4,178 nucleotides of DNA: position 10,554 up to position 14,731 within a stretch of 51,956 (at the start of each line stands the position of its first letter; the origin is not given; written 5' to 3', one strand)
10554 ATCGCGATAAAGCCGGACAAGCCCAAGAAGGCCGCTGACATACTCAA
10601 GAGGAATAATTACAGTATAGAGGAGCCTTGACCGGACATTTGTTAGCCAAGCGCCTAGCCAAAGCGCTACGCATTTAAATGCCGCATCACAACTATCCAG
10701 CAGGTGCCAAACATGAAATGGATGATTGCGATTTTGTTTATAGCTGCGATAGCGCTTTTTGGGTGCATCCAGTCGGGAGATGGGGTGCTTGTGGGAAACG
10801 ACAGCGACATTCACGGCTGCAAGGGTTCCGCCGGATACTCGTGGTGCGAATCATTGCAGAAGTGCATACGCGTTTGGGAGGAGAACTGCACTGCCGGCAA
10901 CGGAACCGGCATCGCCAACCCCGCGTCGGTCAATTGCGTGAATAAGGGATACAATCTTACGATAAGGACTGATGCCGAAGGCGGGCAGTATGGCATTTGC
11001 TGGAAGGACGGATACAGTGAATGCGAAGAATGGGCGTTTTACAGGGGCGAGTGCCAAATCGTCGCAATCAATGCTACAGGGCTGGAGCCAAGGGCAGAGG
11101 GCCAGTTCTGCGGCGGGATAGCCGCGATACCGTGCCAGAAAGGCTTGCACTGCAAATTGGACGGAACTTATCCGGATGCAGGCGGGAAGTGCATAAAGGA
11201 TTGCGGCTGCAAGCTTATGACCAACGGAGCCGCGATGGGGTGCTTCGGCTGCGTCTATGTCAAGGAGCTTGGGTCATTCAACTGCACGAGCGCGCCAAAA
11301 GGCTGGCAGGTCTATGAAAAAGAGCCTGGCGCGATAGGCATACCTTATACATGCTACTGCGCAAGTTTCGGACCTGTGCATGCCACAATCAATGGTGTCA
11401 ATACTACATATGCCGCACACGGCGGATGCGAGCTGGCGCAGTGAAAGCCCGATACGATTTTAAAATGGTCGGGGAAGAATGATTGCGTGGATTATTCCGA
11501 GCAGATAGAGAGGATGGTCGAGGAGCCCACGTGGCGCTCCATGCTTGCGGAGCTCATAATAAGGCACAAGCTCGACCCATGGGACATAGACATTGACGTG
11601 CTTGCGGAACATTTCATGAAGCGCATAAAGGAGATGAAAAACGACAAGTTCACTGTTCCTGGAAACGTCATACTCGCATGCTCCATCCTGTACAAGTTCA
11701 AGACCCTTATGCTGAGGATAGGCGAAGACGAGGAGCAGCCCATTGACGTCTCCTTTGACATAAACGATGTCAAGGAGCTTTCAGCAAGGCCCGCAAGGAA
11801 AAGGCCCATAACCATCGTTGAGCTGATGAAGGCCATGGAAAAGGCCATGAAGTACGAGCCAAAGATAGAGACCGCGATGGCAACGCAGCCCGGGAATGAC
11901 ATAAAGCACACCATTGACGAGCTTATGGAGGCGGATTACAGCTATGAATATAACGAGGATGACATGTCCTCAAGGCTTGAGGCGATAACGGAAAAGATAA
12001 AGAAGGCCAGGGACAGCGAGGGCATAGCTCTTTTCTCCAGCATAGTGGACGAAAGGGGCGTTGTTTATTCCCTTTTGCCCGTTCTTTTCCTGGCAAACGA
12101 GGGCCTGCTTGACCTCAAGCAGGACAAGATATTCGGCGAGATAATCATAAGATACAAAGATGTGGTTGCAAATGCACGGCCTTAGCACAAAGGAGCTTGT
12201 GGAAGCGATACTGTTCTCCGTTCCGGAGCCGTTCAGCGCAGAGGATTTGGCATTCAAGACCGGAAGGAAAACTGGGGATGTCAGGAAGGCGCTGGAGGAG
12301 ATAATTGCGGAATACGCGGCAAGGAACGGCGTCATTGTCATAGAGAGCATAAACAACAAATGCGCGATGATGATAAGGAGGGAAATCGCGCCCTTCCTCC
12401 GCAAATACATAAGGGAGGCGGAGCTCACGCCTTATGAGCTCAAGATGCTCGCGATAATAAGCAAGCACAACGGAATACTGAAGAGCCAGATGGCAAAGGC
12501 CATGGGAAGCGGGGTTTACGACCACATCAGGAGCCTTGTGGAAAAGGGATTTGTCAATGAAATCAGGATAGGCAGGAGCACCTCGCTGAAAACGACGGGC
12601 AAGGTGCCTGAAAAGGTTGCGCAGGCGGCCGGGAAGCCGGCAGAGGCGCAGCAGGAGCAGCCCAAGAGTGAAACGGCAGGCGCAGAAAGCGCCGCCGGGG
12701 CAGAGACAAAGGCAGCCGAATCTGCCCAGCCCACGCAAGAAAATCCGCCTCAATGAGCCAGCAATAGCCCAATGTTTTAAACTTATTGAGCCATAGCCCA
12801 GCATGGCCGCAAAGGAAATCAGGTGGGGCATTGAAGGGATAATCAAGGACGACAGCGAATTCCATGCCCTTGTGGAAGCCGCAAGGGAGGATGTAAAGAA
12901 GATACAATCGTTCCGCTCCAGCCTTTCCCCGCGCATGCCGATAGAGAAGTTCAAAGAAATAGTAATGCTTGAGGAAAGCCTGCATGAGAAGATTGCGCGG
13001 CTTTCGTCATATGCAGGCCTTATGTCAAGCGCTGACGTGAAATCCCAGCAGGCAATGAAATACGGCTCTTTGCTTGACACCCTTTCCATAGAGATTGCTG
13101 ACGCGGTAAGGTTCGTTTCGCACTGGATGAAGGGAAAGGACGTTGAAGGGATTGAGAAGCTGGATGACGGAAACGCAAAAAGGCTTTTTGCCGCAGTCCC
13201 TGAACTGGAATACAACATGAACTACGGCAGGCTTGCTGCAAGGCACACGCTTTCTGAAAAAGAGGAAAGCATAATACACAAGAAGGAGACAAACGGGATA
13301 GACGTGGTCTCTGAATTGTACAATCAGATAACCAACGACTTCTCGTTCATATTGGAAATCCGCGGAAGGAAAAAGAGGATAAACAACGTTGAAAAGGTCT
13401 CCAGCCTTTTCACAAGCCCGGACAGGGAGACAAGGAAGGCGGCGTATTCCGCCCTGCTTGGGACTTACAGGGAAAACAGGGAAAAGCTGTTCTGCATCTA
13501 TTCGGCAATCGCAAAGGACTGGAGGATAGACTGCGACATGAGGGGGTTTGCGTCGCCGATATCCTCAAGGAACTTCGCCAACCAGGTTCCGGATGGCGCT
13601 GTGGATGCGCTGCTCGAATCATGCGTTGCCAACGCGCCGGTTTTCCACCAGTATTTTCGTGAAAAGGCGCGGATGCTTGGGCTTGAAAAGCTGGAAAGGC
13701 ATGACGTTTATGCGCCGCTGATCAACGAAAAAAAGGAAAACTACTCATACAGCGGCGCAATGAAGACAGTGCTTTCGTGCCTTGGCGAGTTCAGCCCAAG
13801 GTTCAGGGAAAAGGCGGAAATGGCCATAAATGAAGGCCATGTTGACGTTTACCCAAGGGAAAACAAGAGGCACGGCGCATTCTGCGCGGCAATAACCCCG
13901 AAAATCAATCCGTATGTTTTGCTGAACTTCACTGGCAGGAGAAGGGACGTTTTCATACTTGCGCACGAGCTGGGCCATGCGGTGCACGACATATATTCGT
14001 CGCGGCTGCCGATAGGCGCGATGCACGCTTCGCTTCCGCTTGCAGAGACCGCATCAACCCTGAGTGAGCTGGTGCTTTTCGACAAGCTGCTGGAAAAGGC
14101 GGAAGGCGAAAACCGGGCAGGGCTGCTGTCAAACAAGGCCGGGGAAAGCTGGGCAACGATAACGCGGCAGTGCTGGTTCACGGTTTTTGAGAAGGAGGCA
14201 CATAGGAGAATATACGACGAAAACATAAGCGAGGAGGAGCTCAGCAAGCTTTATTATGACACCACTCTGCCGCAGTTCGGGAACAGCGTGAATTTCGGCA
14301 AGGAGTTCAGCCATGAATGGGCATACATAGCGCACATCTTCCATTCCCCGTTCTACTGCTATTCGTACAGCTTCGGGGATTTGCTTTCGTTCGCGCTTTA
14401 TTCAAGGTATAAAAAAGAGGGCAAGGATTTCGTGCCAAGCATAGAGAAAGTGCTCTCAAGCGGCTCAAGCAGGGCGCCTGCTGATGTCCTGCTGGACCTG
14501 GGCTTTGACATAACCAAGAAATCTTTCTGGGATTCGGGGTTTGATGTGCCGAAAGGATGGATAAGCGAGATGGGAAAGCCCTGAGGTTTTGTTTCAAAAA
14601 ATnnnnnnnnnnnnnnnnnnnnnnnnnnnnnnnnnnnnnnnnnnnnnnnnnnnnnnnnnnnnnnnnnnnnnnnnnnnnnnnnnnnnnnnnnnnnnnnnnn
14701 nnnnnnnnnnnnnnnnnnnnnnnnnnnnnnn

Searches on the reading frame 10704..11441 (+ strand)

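Call 58: search_protein_families(library=pfam, proteins=[window:10704-11441:+], max_evalue=0.001)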
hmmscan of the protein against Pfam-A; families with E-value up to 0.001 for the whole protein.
window:10704-11441:+ (246 aa): 1 family
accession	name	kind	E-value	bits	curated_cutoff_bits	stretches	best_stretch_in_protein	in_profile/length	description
PF03891.20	DUF333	-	1.7e-16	60.6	25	1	69-116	1-47/47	Domain of unknown function (DUF333)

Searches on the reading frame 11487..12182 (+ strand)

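Call 58: search_protein_families(library=pfam, proteins=[window:11487-12182:+], max_evalue=0.001)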
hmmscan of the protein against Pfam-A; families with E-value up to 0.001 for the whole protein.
window:11487-12182:+ (232 aa): 1 family
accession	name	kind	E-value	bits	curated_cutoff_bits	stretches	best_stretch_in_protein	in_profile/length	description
PF02616.19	SMC_ScpA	-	2.3e-07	31.5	24.6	1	23-97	1-76/232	Segregation and condensation protein ScpA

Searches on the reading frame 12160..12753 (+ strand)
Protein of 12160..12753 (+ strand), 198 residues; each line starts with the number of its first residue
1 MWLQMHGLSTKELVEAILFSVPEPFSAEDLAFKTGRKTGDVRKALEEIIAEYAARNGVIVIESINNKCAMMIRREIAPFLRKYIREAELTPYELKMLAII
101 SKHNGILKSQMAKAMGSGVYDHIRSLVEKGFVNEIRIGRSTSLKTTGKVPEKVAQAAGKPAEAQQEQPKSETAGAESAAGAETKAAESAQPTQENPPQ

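Call 58: search_protein_families(library=pfam, proteins=[window:12160-12753:+], max_evalue=0.001)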
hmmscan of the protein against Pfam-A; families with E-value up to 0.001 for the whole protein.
window:12160-12753:+ (198 aa): 1 family
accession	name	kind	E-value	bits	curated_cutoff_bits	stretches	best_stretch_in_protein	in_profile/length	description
PF04079.22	SMC_ScpB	-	1.8e-21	76.8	27.4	1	13-148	2-144/160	Segregation and condensation complex subunit ScpB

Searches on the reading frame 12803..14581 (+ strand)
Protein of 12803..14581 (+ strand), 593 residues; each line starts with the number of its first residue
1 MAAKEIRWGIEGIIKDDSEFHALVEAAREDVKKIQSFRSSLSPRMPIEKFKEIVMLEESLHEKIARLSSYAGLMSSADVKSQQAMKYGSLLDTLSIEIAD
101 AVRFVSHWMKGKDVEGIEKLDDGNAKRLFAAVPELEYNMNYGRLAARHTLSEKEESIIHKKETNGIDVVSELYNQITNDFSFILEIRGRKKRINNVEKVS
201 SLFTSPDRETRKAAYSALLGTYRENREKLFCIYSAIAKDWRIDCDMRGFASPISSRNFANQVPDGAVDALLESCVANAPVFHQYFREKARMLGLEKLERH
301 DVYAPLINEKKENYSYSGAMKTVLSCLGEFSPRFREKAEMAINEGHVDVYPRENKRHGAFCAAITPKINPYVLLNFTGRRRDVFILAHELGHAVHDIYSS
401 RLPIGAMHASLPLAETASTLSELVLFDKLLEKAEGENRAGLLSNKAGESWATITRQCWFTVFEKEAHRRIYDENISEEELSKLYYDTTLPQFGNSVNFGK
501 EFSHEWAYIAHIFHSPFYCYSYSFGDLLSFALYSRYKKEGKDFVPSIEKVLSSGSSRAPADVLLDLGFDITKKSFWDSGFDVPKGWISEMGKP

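Call 58: search_protein_families(library=pfam, proteins=[window:12803-14581:+], max_evalue=0.001)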
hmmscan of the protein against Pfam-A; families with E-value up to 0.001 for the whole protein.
window:12803-14581:+ (593 aa): 1 family
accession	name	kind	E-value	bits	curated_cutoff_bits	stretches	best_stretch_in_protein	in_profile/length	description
PF01432.26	Peptidase_M3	-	1.1e-46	160.6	27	1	203-580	3-455/457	Peptidase family M3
